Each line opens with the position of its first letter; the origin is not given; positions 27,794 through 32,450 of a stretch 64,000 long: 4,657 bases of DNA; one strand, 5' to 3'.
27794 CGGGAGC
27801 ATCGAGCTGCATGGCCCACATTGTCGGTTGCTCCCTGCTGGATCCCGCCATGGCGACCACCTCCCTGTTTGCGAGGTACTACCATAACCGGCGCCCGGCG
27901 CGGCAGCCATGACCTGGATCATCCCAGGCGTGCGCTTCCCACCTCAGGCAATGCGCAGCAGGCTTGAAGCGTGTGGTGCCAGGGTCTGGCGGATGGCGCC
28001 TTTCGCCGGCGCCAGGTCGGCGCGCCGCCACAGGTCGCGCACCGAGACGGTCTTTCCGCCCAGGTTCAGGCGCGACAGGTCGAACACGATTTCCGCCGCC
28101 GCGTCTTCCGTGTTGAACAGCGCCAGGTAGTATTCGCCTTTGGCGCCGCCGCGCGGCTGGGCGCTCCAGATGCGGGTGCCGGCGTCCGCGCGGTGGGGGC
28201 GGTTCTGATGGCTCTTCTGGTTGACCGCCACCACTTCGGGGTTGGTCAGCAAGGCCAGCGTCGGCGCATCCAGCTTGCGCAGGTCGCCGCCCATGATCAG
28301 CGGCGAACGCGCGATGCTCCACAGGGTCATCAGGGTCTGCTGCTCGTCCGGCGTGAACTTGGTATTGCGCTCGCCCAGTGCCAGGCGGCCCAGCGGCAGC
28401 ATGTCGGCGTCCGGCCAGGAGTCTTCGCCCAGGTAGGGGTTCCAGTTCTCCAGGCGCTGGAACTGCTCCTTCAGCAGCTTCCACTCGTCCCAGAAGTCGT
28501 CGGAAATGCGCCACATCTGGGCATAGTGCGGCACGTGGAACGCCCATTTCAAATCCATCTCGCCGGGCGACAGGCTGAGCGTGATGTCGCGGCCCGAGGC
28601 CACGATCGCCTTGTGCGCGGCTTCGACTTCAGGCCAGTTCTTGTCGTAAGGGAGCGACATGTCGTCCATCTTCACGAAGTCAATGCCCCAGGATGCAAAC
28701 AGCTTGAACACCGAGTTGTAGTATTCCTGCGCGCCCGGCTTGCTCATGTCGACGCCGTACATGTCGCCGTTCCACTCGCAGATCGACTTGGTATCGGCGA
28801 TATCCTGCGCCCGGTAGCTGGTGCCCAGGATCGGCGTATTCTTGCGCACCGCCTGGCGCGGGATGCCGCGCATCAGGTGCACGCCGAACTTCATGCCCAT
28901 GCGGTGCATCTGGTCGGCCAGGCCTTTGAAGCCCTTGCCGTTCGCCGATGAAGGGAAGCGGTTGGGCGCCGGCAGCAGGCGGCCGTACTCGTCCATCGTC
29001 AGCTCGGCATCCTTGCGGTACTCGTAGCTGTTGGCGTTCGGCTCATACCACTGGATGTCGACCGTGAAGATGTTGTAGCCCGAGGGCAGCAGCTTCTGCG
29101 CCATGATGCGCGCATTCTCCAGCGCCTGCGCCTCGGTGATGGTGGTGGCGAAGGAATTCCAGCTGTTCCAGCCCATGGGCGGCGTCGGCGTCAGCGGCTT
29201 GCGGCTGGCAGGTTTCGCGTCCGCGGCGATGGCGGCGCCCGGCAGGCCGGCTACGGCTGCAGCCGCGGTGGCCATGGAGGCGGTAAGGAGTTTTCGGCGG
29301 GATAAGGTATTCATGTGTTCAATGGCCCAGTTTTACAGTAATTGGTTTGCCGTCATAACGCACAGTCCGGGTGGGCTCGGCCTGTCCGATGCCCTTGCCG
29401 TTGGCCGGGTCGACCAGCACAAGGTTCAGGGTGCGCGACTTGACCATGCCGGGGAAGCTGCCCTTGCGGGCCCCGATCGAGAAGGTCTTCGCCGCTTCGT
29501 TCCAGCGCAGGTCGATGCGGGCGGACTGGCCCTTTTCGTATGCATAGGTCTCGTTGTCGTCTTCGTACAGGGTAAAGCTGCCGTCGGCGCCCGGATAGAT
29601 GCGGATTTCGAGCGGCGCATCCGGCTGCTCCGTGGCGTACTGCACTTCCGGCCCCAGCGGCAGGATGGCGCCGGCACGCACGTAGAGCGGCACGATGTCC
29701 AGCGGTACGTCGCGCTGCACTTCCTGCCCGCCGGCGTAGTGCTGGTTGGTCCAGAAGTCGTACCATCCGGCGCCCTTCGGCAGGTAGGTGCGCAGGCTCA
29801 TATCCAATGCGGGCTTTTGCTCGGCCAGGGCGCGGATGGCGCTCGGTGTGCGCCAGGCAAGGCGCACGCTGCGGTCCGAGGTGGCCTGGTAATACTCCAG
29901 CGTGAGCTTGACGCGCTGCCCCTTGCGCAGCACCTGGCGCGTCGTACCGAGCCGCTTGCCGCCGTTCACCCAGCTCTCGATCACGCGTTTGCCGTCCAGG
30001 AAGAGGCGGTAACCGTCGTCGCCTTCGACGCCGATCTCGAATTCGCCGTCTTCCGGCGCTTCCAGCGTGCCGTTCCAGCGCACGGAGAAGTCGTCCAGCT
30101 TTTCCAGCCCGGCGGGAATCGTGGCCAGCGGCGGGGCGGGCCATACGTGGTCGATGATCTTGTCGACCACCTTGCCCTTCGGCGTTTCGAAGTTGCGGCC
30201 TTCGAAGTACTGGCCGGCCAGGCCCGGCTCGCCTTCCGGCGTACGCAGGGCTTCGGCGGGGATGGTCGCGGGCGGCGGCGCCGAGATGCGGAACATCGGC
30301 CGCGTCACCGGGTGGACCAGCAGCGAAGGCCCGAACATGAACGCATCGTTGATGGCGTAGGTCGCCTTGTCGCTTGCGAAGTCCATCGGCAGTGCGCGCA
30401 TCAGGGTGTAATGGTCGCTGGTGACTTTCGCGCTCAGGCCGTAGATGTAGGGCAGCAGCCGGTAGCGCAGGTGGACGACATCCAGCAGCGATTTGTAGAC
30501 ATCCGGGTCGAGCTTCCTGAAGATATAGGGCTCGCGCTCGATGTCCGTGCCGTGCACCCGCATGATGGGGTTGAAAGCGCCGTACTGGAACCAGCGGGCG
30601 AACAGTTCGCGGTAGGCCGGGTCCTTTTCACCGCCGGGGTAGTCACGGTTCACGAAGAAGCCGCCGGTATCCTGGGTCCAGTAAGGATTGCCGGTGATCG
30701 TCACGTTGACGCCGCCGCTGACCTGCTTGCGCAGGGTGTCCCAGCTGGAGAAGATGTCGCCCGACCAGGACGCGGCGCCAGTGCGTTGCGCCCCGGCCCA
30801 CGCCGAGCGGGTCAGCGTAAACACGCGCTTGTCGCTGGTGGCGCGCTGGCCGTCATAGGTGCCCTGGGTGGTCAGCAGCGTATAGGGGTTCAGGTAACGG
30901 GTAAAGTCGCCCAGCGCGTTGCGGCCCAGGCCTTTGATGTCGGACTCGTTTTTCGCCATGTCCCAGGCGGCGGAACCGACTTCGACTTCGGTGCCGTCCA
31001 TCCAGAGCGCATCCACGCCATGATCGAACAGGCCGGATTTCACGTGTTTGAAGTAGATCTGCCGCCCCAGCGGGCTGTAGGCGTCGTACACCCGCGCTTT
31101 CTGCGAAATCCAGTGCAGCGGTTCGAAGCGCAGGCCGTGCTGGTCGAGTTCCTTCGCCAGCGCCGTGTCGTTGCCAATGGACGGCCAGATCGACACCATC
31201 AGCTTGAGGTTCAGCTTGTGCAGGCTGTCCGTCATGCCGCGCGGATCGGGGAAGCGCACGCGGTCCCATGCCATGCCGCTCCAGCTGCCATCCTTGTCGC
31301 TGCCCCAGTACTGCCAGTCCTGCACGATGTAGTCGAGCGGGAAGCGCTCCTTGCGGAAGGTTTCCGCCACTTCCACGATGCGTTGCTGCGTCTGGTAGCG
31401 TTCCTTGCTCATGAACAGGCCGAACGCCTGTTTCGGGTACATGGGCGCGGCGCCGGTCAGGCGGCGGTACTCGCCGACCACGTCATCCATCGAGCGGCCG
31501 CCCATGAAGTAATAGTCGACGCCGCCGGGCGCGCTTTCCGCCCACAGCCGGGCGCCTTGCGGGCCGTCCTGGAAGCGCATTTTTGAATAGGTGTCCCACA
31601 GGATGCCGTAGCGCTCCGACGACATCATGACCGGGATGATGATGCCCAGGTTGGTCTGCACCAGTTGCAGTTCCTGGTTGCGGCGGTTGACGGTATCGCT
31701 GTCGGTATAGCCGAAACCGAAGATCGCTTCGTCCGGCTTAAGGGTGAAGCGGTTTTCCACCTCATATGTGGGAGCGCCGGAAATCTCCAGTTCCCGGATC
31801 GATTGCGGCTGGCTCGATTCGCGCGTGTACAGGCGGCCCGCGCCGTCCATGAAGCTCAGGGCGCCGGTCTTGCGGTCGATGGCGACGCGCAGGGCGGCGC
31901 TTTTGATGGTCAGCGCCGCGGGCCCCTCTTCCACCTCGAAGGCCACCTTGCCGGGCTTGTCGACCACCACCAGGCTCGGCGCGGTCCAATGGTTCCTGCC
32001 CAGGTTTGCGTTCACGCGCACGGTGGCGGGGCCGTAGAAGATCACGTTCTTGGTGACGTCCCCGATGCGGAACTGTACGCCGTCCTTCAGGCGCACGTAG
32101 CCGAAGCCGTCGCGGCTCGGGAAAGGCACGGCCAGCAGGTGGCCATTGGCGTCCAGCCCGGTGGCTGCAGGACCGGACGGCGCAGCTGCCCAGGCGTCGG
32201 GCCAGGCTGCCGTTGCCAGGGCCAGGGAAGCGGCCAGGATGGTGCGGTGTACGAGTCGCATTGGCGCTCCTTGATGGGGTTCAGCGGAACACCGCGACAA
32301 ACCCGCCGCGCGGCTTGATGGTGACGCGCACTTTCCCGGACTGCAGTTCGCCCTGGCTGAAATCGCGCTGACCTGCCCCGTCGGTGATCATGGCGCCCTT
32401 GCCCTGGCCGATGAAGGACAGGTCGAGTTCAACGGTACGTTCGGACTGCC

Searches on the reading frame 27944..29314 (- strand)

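Call 9: search_protein_families(library=pfam, proteins=[window:27944-29314:-])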
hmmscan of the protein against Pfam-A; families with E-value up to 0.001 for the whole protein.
window:27944-29314:- (456 aa): 2 families
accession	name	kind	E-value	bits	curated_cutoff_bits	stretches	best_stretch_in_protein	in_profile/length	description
PF16499.11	Melibiase_2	-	7.2e-28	98.1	23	2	192-366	107-283/284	Alpha galactosidase A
PF17801.7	Melibiase_C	-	8.4e-12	45.5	22.9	1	379-455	3-71/71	Alpha galactosidase C-terminal beta sandwich domain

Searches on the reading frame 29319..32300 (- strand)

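Call 46: search_protein_families(library=pfam, proteins=[window:29319-32300:-])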
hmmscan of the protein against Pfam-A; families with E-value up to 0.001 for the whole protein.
window:29319-32300:- (993 aa): 5 families
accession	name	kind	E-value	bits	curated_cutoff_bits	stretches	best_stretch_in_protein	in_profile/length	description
PF01055.32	Glyco_hydro_31_2nd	-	3.2e-84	283.5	23.5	1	286-621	2-327/328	Glycosyl hydrolases family 31 TIM-barrel domain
PF17137.9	DUF5110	-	3.2e-25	88.4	27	1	896-964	1-70/71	Domain of unknown function (DUF5110)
PF21365.3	Glyco_hydro_31_3rd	-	1.2e-22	80.6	24.4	2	835-880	43-87/87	Glycosyl hydrolase family 31 C-terminal domain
PF07691.17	PA14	-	1.7e-20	73.8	24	1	691-823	2-140/147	PA14 domain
PF13802.12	Gal_mutarotas_2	-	2.7e-12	47.8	27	1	86-243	4-183/184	Glycosyl hydrolase 31 N-terminal galactose mutarotase-like domain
